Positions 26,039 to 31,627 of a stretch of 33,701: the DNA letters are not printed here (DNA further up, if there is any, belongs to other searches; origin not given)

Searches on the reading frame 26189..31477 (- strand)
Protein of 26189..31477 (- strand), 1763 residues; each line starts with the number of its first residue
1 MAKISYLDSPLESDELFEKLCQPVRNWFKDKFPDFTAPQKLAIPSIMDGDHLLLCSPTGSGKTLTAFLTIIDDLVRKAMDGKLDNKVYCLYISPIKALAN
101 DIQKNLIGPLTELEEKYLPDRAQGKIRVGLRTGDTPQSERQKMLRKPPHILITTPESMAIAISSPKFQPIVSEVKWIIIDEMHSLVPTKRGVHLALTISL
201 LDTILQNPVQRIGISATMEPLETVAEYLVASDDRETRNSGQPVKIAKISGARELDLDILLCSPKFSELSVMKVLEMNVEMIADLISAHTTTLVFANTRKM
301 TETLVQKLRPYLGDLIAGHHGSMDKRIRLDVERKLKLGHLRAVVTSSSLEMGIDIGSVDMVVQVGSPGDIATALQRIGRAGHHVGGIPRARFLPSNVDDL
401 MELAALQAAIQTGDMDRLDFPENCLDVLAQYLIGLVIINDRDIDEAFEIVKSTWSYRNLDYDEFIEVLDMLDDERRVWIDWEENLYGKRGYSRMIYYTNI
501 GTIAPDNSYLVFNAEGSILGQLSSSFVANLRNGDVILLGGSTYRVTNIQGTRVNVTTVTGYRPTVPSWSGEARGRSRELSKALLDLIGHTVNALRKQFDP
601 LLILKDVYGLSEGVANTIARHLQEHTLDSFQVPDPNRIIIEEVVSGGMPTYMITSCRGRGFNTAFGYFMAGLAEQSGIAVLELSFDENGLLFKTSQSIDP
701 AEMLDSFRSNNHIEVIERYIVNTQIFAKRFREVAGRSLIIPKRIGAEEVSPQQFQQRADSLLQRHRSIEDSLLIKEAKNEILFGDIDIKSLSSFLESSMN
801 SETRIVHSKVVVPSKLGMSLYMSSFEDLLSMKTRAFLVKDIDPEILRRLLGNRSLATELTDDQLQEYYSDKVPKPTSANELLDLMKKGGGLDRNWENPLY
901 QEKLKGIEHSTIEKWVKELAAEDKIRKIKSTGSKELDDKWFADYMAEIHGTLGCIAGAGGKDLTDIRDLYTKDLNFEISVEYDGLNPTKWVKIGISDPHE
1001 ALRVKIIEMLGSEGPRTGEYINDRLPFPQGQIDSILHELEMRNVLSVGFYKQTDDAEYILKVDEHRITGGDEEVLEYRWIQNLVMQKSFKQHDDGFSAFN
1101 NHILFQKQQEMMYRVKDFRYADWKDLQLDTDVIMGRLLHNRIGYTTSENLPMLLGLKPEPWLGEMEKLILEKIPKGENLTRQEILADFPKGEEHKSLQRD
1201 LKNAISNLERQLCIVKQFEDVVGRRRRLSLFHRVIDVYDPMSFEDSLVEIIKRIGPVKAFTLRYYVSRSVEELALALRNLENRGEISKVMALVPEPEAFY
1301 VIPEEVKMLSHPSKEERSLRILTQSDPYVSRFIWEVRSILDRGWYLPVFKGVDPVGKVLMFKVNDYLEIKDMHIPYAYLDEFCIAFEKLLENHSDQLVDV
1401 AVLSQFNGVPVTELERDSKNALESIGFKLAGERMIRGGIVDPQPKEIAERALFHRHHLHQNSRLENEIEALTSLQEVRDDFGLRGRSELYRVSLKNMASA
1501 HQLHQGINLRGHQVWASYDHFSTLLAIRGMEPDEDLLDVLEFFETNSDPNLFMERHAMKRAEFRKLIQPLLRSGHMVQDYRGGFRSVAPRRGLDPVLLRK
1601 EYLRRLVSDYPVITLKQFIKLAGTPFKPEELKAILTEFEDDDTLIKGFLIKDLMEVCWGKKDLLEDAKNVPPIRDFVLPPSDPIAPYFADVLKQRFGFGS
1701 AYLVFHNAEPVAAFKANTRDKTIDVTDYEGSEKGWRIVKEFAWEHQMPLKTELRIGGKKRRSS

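Call 69: search_protein_families(library=pfam, proteins=[window:26189-31477:-], max_evalue=0.001)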
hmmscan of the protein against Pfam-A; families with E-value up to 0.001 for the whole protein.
window:26189-31477:- (1763 aa): 6 families
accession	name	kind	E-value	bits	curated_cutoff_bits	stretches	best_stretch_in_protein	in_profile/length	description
PF00270.35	DEAD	-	1.3e-30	106.8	26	1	36-219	1-161/167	DEAD/DEAH box helicase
PF08494.16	DEAD_assoc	-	3.9e-30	105.5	23.5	1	632-816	1-190/191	DEAD/H associated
PF19306.5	WH_Lhr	-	3.1e-28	98.7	27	1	409-560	2-163/168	Large helicase-related protein, winged helix domain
PF00271.37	Helicase_C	-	1.1e-18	67.9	23.5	1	279-382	4-108/110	Helicase conserved C-terminal domain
PF06224.18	AlkZ-like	-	6.6e-08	33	25.9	1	1160-1329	83-252/329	DNA glycosylase AlkZ-like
PF04851.21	ResIII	-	2e-07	31.5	22.5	1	42-219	11-163/164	Type III restriction enzyme, res subunit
